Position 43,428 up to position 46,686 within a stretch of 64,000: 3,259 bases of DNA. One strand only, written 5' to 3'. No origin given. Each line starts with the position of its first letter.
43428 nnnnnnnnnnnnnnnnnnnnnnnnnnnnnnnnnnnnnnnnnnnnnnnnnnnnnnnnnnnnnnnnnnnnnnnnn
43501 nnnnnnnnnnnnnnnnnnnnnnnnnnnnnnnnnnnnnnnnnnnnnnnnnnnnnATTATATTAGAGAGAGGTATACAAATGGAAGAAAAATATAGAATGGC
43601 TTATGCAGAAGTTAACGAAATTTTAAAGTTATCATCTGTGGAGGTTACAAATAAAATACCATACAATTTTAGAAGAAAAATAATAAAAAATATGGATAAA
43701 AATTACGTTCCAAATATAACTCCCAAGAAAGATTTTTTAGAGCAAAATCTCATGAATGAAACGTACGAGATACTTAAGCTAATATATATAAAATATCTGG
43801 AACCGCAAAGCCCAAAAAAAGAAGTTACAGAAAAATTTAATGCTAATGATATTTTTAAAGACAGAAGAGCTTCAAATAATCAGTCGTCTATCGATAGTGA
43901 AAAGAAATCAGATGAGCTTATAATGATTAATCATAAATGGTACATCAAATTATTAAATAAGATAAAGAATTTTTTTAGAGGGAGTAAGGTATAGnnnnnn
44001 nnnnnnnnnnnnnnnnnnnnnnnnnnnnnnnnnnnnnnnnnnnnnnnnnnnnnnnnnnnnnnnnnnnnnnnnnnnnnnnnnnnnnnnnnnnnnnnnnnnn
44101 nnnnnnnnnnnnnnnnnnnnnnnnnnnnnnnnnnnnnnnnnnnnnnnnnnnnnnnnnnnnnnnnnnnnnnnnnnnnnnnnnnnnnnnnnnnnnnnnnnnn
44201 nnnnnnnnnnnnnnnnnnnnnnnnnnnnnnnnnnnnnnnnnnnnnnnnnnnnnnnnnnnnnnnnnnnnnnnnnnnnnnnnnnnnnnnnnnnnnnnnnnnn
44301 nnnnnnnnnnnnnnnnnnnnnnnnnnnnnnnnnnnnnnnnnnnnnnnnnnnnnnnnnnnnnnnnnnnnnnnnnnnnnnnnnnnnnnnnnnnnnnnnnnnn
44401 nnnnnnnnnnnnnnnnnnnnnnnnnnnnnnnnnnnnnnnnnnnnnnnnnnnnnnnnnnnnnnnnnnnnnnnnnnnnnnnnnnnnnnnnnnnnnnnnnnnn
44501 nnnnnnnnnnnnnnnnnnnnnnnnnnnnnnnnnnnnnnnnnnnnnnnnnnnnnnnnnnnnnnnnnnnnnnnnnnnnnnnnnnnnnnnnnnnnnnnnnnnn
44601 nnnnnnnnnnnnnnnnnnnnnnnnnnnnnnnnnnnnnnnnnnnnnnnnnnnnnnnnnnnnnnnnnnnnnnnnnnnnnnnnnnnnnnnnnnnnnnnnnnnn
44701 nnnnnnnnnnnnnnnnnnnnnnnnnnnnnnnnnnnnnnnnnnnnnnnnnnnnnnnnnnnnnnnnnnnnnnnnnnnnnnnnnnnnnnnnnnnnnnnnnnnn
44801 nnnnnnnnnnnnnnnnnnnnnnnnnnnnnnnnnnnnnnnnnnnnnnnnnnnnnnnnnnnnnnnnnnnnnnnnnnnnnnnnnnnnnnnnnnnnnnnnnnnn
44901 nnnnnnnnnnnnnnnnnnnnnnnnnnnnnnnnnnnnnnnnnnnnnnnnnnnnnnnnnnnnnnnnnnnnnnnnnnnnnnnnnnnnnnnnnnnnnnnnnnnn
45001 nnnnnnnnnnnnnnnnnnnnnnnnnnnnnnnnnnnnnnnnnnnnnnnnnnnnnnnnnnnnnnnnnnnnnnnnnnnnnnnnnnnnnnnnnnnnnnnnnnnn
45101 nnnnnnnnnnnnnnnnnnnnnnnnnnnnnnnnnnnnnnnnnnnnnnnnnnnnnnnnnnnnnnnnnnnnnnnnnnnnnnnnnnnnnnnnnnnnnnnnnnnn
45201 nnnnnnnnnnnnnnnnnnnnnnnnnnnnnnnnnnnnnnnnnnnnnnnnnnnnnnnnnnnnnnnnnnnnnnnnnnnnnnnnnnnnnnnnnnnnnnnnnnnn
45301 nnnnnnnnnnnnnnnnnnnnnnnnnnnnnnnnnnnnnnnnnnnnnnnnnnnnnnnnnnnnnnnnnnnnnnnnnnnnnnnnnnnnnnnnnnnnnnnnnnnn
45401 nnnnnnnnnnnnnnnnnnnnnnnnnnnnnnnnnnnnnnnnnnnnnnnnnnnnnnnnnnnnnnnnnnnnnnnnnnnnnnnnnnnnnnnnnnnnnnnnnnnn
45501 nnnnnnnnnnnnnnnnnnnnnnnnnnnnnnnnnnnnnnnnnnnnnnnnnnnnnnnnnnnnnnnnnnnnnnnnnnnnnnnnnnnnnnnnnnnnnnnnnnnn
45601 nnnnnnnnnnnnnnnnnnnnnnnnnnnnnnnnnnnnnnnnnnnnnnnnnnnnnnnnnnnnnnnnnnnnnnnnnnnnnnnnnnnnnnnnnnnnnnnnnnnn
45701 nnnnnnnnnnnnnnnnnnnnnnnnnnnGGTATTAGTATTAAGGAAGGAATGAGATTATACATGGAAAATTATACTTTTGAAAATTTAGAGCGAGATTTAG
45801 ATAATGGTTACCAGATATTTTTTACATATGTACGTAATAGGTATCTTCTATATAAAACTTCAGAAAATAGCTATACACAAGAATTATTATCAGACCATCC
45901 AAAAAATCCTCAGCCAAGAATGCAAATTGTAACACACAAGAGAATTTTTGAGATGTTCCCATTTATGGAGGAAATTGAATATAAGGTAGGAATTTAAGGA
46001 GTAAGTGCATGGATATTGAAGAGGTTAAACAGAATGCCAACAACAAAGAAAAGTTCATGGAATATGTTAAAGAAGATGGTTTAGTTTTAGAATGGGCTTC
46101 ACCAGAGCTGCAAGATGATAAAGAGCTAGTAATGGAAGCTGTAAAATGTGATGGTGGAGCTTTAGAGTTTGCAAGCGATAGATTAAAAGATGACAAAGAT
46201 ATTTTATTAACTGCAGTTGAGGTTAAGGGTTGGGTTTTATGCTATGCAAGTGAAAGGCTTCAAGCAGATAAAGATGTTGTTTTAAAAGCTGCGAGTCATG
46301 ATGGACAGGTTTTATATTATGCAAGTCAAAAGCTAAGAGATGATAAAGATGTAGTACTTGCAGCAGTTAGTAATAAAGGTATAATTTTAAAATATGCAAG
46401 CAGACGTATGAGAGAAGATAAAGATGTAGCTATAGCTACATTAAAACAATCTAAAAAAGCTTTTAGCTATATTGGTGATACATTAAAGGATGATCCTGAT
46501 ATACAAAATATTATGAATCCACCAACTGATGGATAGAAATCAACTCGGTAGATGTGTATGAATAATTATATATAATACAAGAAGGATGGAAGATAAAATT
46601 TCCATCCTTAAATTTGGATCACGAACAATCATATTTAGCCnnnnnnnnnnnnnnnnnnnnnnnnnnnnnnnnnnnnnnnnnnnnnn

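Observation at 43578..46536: ligA-linked four-gene cassette with an amidoligase-like core: candidate uncharacterised modification system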

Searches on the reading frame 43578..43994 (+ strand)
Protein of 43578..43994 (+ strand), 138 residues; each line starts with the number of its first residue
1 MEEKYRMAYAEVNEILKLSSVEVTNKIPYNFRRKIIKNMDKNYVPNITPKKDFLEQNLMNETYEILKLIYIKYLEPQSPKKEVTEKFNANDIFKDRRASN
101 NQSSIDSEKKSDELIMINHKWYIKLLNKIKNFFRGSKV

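Call 3: search_protein_families(library=pfam, proteins=[window:43578-43994:+], max_evalue=1)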
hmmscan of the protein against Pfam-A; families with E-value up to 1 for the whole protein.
window:43578-43994:+ (138 aa): 0 families

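Call 4: search_protein_families(library=ncbifam, proteins=[window:43578-43994:+], max_evalue=1)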
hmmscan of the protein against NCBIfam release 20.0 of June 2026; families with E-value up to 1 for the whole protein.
window:43578-43994:+ (138 aa): 0 families

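Call 5: search_protein_families(library=phrogs, proteins=[window:43578-43994:+], max_evalue=0.1)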
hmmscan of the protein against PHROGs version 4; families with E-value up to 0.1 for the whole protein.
window:43578-43994:+ (138 aa): 0 families

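Call 6: search_protein_families(library=padloc, proteins=[window:43578-43994:+], max_evalue=0.1)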
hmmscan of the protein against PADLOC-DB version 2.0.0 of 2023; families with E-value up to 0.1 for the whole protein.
window:43578-43994:+ (138 aa): 1 family
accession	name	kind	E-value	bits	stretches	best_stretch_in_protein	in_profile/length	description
PDLC03072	Specificity_I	-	0.0037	14.4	1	16-124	9-116/448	Type I specificity subunit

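Call 33: find_homologous_proteins(query=window:43578-43994:+, max_evalue=0.01)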
Query window:43578-43994:+ (138 aa): 1 proteins with E <= 0.01 among 10 candidates.
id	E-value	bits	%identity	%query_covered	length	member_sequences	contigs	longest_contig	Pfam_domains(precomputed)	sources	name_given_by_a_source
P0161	2.9e-81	288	100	100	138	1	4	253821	-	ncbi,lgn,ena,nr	ncbi:MAG: hypothetical protein J6J36_04885 [Clostridia bacterium]|nr:hypothetical protein [Clostridi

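Call 59: find_homologous_proteins(query=A4, max_evalue=0.01)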
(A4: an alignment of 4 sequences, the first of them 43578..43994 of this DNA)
Query A4 (4 sequences) (138 aa, profile of the alignment): 423 proteins with E <= 0.01 among 3341 candidates; the best 120 are listed.
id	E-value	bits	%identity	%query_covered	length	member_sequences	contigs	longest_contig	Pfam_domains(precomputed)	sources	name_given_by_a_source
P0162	8.9e-60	219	44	54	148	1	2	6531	-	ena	-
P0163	1.5e-57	212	44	62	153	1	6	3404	-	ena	-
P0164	2.8e-57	211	43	62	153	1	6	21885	-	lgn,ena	-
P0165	4.0e-54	201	47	54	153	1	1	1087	-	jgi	-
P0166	1.8e-53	198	32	97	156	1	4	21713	-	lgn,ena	-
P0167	3.5e-53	198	33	97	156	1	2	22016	-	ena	-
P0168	5.3e-53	197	32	97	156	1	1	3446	-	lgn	-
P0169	1.2e-52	196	34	97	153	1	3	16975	-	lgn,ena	-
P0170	1.8e-52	195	32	97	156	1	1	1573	-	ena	-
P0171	3.0e-52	195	34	97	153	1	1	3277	-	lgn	-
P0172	4.8e-52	194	34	97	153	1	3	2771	-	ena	-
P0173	8.6e-52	193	34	97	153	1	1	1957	-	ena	-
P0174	4.5e-51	191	33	97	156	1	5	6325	-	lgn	-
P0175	7.6e-50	187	32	97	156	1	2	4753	-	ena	-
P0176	4.7e-47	178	44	62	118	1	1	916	-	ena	-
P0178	5.6e-46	174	36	99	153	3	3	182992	-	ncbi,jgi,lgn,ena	-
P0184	1.4e-32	131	38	64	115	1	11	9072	-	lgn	-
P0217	9.4e-23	99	31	97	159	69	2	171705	-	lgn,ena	-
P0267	1.7e-20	92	28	97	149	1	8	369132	-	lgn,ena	-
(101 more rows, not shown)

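Call 60: find_encoding_contigs(protein=P0166, flank=5000, max_places=1)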
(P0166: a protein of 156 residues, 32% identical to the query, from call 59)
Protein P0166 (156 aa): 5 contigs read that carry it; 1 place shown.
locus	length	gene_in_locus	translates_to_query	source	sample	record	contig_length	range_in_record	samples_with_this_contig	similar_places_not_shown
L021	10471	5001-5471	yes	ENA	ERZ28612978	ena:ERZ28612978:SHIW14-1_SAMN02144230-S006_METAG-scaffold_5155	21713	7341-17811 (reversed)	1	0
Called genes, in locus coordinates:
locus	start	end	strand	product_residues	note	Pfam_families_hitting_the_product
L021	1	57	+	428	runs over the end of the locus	PF00483:NTP_transferase, PF01128:IspD, PF12804:NTP_transf_3, PF25084:LbH_EIF2B, PF00132:Hexapep, PF25087:GMPPB_C (weak), PF00132:Hexapep, PF14602:Hexapep_2, +1 more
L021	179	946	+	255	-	-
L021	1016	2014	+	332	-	PF00022:Actin (weak), PF06723:MreB_Mbl, PF00012:HSP70, PF14450:FtsA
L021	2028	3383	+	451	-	PF00919:UPF0004, PF04055:Radical_SAM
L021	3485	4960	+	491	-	-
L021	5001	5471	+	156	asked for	-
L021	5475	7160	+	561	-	-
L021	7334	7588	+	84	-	-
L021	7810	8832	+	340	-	PF00044:Gp_dh_N, PF02800:Gp_dh_C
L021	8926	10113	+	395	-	PF00162:PGK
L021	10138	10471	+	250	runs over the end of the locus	PF00121:TIM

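Call 61: find_encoding_contigs(protein=P0178, flank=5000, max_places=1)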
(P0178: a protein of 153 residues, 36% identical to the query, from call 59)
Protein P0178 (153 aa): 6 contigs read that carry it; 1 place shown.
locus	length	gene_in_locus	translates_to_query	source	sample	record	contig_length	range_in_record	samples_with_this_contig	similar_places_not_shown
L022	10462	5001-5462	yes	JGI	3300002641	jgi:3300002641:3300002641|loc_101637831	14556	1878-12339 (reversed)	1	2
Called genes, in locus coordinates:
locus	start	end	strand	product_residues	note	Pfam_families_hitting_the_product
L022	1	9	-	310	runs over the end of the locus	PF00535:Glycos_transf_2, PF10111:Glyco_tranf_2_2, PF13641:Glyco_tranf_2_3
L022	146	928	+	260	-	-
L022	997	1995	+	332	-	PF00022:Actin (weak), PF06723:MreB_Mbl, PF00012:HSP70, PF14450:FtsA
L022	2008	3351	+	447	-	PF00919:UPF0004, PF04055:Radical_SAM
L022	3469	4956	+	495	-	-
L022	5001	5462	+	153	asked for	-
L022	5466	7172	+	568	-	-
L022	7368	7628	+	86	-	-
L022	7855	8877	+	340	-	PF00044:Gp_dh_N, PF02800:Gp_dh_C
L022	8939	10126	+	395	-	PF00162:PGK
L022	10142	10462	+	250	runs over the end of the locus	PF00121:TIM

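Call 62: find_encoding_contigs(protein=P0217, flank=5000, max_places=1)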
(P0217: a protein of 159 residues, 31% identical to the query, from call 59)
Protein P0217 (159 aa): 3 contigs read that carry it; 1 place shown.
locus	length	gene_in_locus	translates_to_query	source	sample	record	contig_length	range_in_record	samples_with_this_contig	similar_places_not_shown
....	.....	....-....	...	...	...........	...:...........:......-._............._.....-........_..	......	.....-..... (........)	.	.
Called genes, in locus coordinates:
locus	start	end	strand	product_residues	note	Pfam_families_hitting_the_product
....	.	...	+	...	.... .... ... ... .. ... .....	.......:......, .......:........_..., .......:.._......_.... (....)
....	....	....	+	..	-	-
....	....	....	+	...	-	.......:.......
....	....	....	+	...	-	-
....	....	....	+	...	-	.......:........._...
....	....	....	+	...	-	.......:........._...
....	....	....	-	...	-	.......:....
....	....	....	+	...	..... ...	-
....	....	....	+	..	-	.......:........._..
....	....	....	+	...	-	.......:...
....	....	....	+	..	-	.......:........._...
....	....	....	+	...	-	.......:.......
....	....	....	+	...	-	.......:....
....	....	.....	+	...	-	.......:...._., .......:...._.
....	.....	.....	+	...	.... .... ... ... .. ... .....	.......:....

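Call 63: find_encoding_contigs(protein=P0267, flank=5000, max_places=1)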
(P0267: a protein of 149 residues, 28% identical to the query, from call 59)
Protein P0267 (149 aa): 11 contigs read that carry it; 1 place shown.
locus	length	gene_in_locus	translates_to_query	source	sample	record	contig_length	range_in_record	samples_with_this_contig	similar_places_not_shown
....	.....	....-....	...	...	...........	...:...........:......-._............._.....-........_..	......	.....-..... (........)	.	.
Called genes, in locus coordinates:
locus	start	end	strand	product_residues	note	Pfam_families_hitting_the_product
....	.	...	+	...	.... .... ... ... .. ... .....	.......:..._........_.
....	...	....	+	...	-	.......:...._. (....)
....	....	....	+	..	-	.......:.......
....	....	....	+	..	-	-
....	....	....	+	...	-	-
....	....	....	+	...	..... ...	-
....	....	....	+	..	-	-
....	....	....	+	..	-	-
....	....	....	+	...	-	-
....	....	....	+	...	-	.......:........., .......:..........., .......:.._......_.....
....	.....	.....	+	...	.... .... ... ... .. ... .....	-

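Call 74: predict_structure(alignment_id=A5)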
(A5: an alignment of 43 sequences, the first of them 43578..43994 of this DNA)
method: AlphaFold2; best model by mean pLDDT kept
length: 138 residues; sequences in the alignment: 43
mean_pLDDT: 68.6   pTM: 0.59
mean pLDDT of the five models: 68.6, 68.5, 67.8, 66.3, 62.6
residues with pLDDT >= 90: 37; 70-90: 37; 50-70: 18; < 50: 46
segments of 3 or more residues with pLDDT < 50: 78-119, 135-138
pLDDT, mean of each block of 10 residues (from residue 1): 93 89 87 95 87 80 89 68 41 38 37 41 63 48
secondary structure, 60 per line:
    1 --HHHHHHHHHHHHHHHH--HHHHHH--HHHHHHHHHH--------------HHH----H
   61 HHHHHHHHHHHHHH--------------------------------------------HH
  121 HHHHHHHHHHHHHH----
elements in order: H3-18 H21-26 H29-38 H60-74 H119-134

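Call 77: fold_search(model_id=the predicted structure, library=pdb)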
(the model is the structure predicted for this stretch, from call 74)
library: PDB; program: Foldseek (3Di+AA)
matches with E <= 10: 2; with E <= 0.001: 0
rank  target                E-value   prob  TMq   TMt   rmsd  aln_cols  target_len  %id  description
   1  2bkc_R                8.7e+00  0.01  0.15  0.14  10.9       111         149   14  The X-ray structure of the H43G Listeria innocua Dps mutant (released 2005-02-22)
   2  7en2_B                9.2e+00  0.05  0.21  0.03   6.2        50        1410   16  Pyochelin synthetase, a dimeric nonribosomal peptide synthetase elongation module-after-condensation, condensation (released 2021-12-22)

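Call 81: find_encoding_contigs(protein=P0184, flank=5000, max_places=3)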
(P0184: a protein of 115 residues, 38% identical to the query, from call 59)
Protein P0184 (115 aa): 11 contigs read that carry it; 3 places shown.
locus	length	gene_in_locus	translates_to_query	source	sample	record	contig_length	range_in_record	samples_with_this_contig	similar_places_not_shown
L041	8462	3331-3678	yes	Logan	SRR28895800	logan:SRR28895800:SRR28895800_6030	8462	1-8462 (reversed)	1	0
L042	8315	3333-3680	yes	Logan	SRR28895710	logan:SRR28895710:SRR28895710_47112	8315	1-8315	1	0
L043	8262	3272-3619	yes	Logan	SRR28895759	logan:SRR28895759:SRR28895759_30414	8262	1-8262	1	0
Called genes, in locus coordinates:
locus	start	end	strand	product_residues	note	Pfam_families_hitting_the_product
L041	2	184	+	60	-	?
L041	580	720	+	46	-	PF01872:RibD_C (weak)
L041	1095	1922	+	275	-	PF04967:HTH_10 (faint), PF07022:Phage_CI_repr (faint), PF07453:NUMOD1 (faint), PF08279:HTH_11 (faint), PF13443:HTH_26 (faint), PF13730:HTH_36 (faint), PF01381:HTH_3 (faint), PF12833:HTH_18 (faint), +3 more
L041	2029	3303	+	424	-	-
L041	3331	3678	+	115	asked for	-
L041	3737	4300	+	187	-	PF01965:DJ-1_PfpI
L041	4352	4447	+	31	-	PF01926:MMR_HSR1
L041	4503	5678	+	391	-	PF00009:GTP_EFTU (weak), PF00350:Dynamin_N (faint), PF01926:MMR_HSR1, PF03193:RsgA_GTPase (faint), PF00009:GTP_EFTU, PF01926:MMR_HSR1, PF02421:FeoB_N, PF14714:KH_dom-like, +1 more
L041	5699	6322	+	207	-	PF02660:G3P_acyltransf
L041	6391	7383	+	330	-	PF01210:NAD_Gly3P_dh_N, PF07479:NAD_Gly3P_dh_C, PF20618:GPD_NAD_C_bact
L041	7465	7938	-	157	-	-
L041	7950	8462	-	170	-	?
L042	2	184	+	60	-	?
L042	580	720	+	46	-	PF01872:RibD_C (weak)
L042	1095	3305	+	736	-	PF01381:HTH_3 (faint), PF04967:HTH_10 (faint), PF07022:Phage_CI_repr (faint), PF07453:NUMOD1 (faint), PF13384:HTH_23 (faint), PF13443:HTH_26 (faint), PF13542:HTH_Tnp_ISL3 (faint), PF13730:HTH_36 (faint), +3 more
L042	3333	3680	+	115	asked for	-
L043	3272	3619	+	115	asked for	-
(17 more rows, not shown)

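Call 84: find_related_loci(query=A5, collection=viral_contigs, flank=8000)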
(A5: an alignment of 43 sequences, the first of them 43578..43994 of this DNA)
Query A5 (138 aa) in viral_contigs; peptide patterns used: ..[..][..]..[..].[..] (x = any residue, [..] = any of these).
2 stretches matched a pattern, but none encodes a relative of the query by tblastn (E <= 1e-3).

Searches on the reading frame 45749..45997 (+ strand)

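Call 3: search_protein_families(library=pfam, proteins=[window:45749-45997:+], max_evalue=1)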
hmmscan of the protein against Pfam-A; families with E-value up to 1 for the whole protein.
window:45749-45997:+ (82 aa): 1 family
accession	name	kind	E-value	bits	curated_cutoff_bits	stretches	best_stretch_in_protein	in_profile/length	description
PF10234.14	Cluap1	-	0.49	10.2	25.8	1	4-42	226-262/268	Clusterin-associated protein-1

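Call 4: search_protein_families(library=ncbifam, proteins=[window:45749-45997:+], max_evalue=1)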
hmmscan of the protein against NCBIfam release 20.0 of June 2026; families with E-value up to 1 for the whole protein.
window:45749-45997:+ (82 aa): 0 families

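Call 5: search_protein_families(library=phrogs, proteins=[window:45749-45997:+], max_evalue=0.1)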
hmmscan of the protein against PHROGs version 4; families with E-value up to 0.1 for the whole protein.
window:45749-45997:+ (82 aa): 1 family
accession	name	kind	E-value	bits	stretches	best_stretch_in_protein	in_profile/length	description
phrog_19385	-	unknown function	0.09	12.9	1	3-48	128-173/249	-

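Call 6: search_protein_families(library=padloc, proteins=[window:45749-45997:+], max_evalue=0.1)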
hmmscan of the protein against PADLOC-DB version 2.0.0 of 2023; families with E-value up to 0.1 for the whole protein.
window:45749-45997:+ (82 aa): 1 family
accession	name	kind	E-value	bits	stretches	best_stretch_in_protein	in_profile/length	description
PDLC01459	Cas2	-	0.014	14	1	17-71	33-87/105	"CAS-I,CAS-II,CAS-III,CAS-IV,CAS-V,CAS-VI; acquisition_2"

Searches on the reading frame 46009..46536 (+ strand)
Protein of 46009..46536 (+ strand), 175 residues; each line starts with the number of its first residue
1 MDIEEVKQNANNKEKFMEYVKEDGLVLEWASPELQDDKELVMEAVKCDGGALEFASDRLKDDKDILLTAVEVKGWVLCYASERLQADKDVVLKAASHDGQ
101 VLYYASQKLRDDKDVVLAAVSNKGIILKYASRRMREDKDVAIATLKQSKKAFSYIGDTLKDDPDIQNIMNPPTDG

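Call 3: search_protein_families(library=pfam, proteins=[window:46009-46536:+], max_evalue=1)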
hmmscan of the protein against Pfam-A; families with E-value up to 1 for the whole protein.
window:46009-46536:+ (175 aa): 6 families
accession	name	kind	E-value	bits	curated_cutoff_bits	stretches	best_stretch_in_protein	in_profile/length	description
PF13475.11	DUF4116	-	4e-60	199.6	24.9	4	37-85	1-49/49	Domain of unknown function (DUF4116)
PF19184.5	DUF5866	-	0.004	17.3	25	0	93-115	3-25/74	Family of unknown function (DUF5866)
PF24114.1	DUF7388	-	0.013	15.5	27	1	91-134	148-185/251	Family of unknown function (DUF7388)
PF18036.7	Ubiquitin_4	-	0.015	15.8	22.8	0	74-105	55-86/89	Ubiquitin-like domain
PF01709.26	Transcrip_reg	-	0.11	12.6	27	1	113-169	101-157/160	TACO1/YebC second and third domain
PF19689.4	DUF6190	-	0.16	12.5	25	0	105-151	95-141/165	Family of unknown function (DUF6190)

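Call 4: search_protein_families(library=ncbifam, proteins=[window:46009-46536:+], max_evalue=1)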
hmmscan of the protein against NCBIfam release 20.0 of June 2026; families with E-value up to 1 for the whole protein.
window:46009-46536:+ (175 aa): 5 families
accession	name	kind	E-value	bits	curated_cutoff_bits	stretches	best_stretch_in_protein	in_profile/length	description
NF034186.3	PRK14891.1-1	equivalog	0.00064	19.6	73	0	96-109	21-34/51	50S ribosomal protein L24e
TIGR03735.1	PRTRC_A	hypoth_equivalog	0.016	14.7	101.8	1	70-120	116-167/192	PRTRC system protein A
NF007900.0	PRK10606.1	equivalog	0.078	12.5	270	1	12-47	146-179/183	glutathione peroxidase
NF003475.0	PRK05113.1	equivalog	0.099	12.5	203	0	69-92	14-37/190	electron transport complex subunit RsxB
NF033075.0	AAC_6p_Steno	equivalog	0.1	12.7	290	0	29-63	32-66/148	aminoglycoside 6'-N-acetyltransferase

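Call 5: search_protein_families(library=phrogs, proteins=[window:46009-46536:+], max_evalue=0.1)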
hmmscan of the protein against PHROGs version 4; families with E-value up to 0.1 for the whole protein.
window:46009-46536:+ (175 aa): 4 families
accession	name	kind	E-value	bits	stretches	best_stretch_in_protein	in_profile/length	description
phrog_31839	-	unknown function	2.1e-39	136.5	1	11-165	135-289/421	-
phrog_15678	-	unknown function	0.017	15.7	1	103-169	51-117/162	-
phrog_34375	-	unknown function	0.022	16.3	0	13-50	33-71/80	-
phrog_26222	-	unknown function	0.073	14.5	0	116-160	23-66/92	-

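Call 6: search_protein_families(library=padloc, proteins=[window:46009-46536:+], max_evalue=0.1)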
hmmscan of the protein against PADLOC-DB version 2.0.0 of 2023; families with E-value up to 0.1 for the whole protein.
window:46009-46536:+ (175 aa): 0 families
